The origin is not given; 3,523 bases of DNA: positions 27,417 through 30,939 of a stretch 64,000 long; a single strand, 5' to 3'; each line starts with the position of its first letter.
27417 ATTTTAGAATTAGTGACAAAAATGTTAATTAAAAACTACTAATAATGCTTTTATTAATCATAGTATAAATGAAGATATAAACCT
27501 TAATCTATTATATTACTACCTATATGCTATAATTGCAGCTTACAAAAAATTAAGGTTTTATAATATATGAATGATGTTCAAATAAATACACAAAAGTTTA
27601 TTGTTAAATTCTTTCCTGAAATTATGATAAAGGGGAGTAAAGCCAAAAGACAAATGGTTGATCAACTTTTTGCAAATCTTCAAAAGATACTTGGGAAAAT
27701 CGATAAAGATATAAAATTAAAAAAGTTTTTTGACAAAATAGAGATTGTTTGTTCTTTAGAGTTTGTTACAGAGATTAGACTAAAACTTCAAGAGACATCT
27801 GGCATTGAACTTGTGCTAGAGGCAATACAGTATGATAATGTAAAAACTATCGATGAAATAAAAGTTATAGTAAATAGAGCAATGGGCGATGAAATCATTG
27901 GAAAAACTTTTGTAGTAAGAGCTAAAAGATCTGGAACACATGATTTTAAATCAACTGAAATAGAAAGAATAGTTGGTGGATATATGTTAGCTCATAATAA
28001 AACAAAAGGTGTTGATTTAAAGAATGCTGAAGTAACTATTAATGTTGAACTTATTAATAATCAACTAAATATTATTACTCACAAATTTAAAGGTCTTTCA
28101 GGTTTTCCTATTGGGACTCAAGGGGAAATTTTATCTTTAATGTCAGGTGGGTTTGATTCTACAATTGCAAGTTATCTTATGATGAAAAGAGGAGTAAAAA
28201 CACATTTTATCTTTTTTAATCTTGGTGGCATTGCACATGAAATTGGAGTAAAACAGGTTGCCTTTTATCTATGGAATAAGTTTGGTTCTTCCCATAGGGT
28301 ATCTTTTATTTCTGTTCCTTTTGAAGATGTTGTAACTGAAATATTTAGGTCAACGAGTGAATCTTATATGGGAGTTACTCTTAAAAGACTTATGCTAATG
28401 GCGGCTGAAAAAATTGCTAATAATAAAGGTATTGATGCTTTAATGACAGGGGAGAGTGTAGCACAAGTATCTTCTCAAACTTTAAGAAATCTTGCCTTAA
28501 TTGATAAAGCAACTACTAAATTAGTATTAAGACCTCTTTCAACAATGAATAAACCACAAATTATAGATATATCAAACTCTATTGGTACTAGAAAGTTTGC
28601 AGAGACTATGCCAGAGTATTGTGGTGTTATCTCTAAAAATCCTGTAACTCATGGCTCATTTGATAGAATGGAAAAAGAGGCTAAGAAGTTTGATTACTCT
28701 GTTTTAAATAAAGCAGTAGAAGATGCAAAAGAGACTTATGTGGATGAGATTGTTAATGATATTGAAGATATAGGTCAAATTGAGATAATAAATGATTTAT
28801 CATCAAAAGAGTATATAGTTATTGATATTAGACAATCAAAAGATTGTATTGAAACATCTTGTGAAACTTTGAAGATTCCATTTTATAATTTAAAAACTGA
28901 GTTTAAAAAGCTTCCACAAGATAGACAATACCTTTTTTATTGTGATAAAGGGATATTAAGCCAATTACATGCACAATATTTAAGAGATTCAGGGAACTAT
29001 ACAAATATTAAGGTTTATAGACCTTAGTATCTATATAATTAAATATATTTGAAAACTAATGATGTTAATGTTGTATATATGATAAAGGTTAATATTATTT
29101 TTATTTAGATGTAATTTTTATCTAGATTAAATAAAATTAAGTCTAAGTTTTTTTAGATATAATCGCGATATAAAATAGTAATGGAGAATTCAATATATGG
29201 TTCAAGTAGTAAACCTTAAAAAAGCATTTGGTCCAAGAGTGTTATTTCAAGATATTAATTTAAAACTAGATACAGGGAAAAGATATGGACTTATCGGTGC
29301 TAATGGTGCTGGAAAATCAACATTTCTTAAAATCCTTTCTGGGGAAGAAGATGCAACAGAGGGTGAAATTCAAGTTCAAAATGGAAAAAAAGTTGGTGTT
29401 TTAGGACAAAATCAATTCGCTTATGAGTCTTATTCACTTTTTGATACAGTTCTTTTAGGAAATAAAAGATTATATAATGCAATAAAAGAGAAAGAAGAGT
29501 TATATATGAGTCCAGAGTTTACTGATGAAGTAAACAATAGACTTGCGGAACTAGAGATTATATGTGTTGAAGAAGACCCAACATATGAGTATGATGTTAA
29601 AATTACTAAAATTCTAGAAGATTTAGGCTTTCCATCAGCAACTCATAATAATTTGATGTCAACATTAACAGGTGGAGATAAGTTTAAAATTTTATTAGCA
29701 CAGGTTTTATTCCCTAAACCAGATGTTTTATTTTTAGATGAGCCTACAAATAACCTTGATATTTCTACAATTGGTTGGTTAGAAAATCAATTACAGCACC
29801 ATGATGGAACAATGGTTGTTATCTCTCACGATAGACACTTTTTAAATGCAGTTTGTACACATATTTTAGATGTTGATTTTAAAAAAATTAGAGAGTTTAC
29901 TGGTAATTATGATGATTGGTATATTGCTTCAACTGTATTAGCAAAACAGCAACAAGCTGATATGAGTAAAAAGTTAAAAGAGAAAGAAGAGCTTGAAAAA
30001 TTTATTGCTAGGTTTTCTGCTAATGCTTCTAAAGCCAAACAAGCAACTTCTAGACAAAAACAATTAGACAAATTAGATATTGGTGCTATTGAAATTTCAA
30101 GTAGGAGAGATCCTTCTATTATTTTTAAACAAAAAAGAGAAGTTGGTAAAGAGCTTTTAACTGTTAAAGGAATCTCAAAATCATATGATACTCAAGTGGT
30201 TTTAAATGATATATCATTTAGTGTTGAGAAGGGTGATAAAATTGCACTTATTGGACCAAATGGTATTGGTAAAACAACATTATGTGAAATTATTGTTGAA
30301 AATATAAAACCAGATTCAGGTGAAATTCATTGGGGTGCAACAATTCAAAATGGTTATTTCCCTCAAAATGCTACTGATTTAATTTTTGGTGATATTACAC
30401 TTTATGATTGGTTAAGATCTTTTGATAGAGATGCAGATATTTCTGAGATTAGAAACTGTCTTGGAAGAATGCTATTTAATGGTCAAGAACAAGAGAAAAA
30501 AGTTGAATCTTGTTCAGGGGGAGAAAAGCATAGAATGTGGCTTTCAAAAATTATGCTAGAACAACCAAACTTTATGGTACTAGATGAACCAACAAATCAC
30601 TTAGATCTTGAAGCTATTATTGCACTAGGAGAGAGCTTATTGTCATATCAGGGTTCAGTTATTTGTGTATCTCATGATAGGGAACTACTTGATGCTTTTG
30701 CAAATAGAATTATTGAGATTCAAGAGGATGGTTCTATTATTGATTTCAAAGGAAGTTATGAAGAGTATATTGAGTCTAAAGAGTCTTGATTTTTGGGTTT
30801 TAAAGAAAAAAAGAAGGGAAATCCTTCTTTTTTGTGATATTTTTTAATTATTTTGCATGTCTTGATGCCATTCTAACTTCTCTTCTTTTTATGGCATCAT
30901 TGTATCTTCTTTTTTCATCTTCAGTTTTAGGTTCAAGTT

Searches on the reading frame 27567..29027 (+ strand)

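Call 75: search_protein_families(library=pfam, proteins=[window:27567-29027:+], max_evalue=0.00001)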
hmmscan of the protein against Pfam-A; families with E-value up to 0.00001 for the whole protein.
window:27567-29027:+ (486 aa): 2 families
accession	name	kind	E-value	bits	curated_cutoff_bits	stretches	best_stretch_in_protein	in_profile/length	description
PF02568.20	ThiI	-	2.8e-58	197.2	20.5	1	183-376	1-196/197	Thiamine biosynthesis protein (ThiI)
PF02926.22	THUMP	-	4.1e-14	53.2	20.6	1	93-169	2-81/84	THUMP domain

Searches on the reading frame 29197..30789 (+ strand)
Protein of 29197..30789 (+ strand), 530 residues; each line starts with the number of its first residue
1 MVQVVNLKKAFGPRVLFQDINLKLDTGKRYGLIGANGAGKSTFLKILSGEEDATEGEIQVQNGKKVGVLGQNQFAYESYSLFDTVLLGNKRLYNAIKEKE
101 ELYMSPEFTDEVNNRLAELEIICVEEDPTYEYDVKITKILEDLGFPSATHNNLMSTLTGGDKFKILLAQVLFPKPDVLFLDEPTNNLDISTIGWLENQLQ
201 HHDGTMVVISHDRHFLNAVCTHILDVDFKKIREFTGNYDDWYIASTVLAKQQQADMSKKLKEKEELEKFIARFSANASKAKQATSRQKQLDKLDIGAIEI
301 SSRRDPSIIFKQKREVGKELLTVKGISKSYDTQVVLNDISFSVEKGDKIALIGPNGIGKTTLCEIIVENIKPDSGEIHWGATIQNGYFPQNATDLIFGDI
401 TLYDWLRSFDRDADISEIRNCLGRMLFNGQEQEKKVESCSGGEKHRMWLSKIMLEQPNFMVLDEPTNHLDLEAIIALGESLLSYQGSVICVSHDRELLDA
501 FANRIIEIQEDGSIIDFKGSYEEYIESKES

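Call 75: search_protein_families(library=pfam, proteins=[window:29197-30789:+], max_evalue=0.00001)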
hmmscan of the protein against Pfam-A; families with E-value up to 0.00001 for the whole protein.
window:29197-30789:+ (530 aa): 6 families
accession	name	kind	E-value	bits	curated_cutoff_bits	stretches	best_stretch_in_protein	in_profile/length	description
PF00005.33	ABC_tran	-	7.5e-52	176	25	2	18-185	2-137/137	ABC transporter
PF12848.13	ABC_tran_Xtn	-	2.4e-22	79.2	25.9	1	224-308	1-83/85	ABC transporter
PF13304.12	AAA_21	-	7e-16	59.6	27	0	31-81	3-59/304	AAA domain, putative AbiEii toxin, Type IV TA system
PF02463.25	SMC_N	-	3.1e-07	30.5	40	0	438-509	136-212/220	RecF/RecN/SMC N terminal domain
PF03193.22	RsgA_GTPase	-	1.8e-06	28.3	30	0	21-63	101-142/174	RsgA GTPase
PF13555.12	AAA_29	-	3.6e-06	27.1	27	0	20-44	15-39/61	P-loop containing region of AAA domain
